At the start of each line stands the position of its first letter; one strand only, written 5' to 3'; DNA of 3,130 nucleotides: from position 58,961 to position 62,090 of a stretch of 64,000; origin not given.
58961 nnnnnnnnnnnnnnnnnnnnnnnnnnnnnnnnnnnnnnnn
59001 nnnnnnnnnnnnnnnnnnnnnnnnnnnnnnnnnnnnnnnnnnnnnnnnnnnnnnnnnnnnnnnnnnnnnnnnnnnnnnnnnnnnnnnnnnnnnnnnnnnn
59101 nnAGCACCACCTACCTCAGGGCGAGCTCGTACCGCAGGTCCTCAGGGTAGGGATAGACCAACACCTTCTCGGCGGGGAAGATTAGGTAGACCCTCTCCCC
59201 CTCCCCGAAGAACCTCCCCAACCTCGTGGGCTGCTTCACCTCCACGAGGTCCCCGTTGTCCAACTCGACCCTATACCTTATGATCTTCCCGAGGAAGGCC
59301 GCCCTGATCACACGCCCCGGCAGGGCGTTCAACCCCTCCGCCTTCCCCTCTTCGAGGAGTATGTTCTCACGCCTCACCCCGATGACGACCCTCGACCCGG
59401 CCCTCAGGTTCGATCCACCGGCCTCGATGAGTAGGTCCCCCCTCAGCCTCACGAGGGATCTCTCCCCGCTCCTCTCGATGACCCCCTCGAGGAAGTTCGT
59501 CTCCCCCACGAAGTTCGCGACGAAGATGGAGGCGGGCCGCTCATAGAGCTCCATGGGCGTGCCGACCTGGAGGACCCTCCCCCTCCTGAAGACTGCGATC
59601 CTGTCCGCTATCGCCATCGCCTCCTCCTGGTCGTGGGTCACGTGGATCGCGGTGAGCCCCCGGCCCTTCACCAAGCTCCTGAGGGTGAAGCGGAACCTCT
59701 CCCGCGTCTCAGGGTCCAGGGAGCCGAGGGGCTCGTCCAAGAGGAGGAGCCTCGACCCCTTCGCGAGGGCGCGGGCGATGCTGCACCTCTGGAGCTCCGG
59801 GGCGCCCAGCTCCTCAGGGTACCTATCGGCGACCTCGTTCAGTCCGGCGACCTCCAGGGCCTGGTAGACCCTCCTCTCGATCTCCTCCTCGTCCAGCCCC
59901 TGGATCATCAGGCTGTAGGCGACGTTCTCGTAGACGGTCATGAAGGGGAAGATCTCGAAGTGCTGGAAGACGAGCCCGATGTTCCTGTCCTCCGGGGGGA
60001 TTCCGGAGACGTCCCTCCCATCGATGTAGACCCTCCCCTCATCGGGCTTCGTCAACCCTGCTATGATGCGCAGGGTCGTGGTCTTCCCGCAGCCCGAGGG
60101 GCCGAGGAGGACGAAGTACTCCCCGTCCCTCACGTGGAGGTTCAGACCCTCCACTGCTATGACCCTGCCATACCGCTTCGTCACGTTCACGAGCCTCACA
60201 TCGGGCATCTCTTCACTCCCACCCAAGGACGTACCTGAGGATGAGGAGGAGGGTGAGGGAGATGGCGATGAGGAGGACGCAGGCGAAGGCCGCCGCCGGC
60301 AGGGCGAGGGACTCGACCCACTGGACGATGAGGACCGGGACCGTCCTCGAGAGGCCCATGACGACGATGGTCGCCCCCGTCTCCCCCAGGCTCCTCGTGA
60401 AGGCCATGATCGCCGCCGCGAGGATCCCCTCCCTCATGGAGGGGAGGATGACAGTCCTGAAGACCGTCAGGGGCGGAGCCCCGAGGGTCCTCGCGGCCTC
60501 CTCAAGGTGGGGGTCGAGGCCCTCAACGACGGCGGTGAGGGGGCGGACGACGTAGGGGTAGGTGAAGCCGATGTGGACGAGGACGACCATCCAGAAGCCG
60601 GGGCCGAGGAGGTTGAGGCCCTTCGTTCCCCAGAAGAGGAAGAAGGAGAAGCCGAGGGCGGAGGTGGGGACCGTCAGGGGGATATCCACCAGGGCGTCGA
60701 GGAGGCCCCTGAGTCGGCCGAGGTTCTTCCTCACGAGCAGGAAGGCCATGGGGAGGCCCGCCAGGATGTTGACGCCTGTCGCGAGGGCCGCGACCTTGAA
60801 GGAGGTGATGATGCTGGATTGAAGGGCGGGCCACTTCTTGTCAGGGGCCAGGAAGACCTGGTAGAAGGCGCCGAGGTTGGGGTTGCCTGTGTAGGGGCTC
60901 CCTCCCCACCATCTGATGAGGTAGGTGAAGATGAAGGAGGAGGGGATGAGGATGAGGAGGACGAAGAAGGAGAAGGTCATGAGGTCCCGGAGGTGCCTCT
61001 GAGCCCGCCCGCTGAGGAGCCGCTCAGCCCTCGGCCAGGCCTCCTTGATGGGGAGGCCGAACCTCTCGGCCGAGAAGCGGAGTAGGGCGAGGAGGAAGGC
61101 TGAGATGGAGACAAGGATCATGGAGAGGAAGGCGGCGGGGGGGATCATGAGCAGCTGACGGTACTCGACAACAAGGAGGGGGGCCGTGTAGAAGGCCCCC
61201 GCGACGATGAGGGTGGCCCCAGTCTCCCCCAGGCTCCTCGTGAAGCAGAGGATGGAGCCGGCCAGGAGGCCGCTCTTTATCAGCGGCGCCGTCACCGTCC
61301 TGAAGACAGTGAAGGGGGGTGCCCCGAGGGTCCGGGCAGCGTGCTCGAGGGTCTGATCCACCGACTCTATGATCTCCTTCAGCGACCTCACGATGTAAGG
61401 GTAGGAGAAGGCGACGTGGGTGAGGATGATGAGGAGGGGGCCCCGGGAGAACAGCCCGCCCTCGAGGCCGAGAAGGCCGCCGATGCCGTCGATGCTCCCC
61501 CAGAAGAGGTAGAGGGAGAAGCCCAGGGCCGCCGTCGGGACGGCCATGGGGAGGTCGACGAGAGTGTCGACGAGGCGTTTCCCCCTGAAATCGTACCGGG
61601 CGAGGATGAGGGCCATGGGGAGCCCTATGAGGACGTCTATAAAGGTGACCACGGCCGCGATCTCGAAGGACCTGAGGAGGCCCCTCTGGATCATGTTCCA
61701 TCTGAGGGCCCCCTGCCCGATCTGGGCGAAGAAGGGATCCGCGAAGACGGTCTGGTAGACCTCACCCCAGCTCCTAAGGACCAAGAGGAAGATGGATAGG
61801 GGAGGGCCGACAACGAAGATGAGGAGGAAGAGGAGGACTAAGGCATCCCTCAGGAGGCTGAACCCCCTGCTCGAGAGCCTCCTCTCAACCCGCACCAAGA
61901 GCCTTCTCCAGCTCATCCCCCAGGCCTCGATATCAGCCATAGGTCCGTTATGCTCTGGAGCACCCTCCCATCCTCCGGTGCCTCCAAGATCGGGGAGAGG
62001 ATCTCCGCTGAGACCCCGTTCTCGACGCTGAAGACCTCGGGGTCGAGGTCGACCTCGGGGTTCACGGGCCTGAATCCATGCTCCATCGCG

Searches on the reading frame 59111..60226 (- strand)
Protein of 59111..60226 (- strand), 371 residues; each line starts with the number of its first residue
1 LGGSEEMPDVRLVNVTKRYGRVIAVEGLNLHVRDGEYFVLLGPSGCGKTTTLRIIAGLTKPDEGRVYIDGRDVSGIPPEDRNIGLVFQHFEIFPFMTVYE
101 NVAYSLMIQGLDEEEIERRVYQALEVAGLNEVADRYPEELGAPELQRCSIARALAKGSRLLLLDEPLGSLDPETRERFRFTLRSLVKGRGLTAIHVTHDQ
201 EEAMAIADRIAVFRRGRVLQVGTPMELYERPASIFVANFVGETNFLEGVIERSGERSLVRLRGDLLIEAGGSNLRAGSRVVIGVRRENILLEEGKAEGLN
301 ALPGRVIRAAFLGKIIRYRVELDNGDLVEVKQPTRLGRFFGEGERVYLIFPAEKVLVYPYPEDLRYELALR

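Call 5: search_protein_families(library=ncbifam, proteins=[window:59111-60226:-], max_evalue=0.001)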
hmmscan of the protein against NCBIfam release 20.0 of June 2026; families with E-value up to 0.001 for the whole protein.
window:59111-60226:- (371 aa): 183 families (the best 25 are shown)
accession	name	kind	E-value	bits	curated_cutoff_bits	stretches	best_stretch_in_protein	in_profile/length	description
TIGR03265.1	PhnT2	equivalog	3.7e-94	315.8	457.7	1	10-358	5-352/353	putative 2-aminoethylphosphonate ABC transporter ATP-binding protein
NF006987.0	PRK09452.1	equivalog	2.2e-91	306.4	482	1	7-331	15-342/378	spermidine/putrescine ABC transporter ATP-binding protein PotA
TIGR01187.1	potA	subfamily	9.7e-88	294.4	355.6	1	40-330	1-296/325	polyamine ABC transporter ATP-binding protein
NF040840.2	tungstate_WtpC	equivalog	2e-83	280.5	440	1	11-357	3-346/347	tungstate ABC transporter ATP-binding protein WtpC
NF040933.2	ABC_arch_GlcV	equivalog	1.8e-82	277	450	1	10-356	3-355/357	glucose ABC transporter ATP-binding protein GlcV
NF008653.0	PRK11650.1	subfamily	1.5e-81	274.2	432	1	7-295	1-290/357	sn-glycerol-3-phosphate ABC transporter ATP-binding protein UgpC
NF008621.0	PRK11607.1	equivalog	1.9e-80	270.5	613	1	8-331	18-345/377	putrescine ABC transporter ATP-binding subunit PotG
NF043075.1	MMSYN1_0197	equivalog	4.3e-78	262.6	550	1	11-322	4-308/341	spermidine/putrescine ABC transporter ATP-binding protein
NF008513.0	PRK11432.1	equivalog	5.1e-78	262.4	496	1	10-339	7-330/351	ferric ABC transporter ATP-binding protein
TIGR00968.1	3a0106s01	subfamily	5.1e-77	258.6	342.75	1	12-245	3-236/237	sulfate ABC transporter ATP-binding protein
NF008233.0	PRK11000.1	equivalog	5.5e-72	242.6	568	1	7-314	1-310/369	maltose/maltodextrin ABC transporter ATP-binding protein MalK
TIGR03258.1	PhnT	equivalog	1.8e-69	234.5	499.15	1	9-355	8-354/359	2-aminoethylphosphonate ABC transport system ATP-binding subunit PhnT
NF008105.0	PRK10851.1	equivalog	3.2e-68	230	502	1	11-252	4-249/362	sulfate/thiosulfate ABC transporter ATP-binding protein CysA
TIGR01186.1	proV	subfamily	2.2e-63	214.6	326.6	1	18-246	2-236/363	betaine/proline/choline family ABC transporter ATP-binding protein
TIGR03415.1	ABC_choXWV_ATP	equivalog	2.9e-52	177.9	483.75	1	15-247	30-272/382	choline ABC transporter ATP-binding protein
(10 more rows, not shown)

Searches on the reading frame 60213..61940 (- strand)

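Call 5: search_protein_families(library=ncbifam, proteins=[window:60213-61940:-], max_evalue=0.001)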
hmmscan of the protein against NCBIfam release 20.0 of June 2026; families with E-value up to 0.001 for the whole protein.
window:60213-61940:- (575 aa): 34 families (the best 25 are shown)
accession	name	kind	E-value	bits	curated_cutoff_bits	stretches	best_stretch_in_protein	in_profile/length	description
NF040839.1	tungstate_WtpB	equivalog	4.1e-69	233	340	2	79-289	37-246/251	tungstate ABC transporter permease WtpB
TIGR01581.1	Mo_ABC_porter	hypoth_equivalog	2.4e-66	223.4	210.3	2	84-284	19-223/225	ABC transporter permease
TIGR00969.1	3a0106s02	subfamily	4.2e-66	223.2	240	2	84-286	59-265/272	sulfate ABC transporter permease subunit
TIGR02141.1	modB_ABC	equivalog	8.4e-65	218.3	182.6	2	91-290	3-205/208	molybdate ABC transporter permease subunit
TIGR02139.1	permease_CysT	equivalog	5e-63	213.2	246.1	2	89-287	53-255/265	sulfate ABC transporter permease subunit CysT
NF006939.0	PRK09421.1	equivalog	4.9e-59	199.5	262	2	88-248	12-173/230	molybdate ABC transporter permease subunit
NF008208.0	PRK10971.1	equivalog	2.2e-51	175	415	2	94-295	66-271/277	sulfate/thiosulfate ABC transporter permease CysT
TIGR02140.1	permease_CysW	equivalog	1.5e-48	165.6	329.1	2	34-283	8-247/261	sulfate ABC transporter permease subunit CysW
TIGR03255.1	PhnV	equivalog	1.4e-41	143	358.7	2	314-568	12-261/270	2-aminoethylphosphonate ABC transport system, membrane component PhnV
NF007047.0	PRK09500.1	equivalog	1.8e-37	129.4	326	2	53-285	25-246/257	spermidine/putrescine ABC transporter permease PotC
NF011624.0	PRK15050.1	equivalog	2.9e-36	125.1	247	2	34-294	30-289/297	2-aminoethylphosphonate ABC transporter permease subunit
NF008620.0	PRK11602.1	equivalog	2.9e-33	115.4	442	2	41-257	22-239/291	sulfate/thiosulfate ABC transporter permease CysW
TIGR03262.1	PhnU2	equivalog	4.7e-31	108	593.25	2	34-436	9-394/546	putative 2-aminoethylphosphonate ABC transporter permease subunit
TIGR03226.1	PhnU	equivalog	6e-28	98.2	283.45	2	88-294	93-307/311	2-aminoethylphosphonate ABC transporter permease subunit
NF007889.0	PRK10592.1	equivalog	1.2e-27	97.2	476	2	51-277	28-251/281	putrescine ABC transporter permease PotI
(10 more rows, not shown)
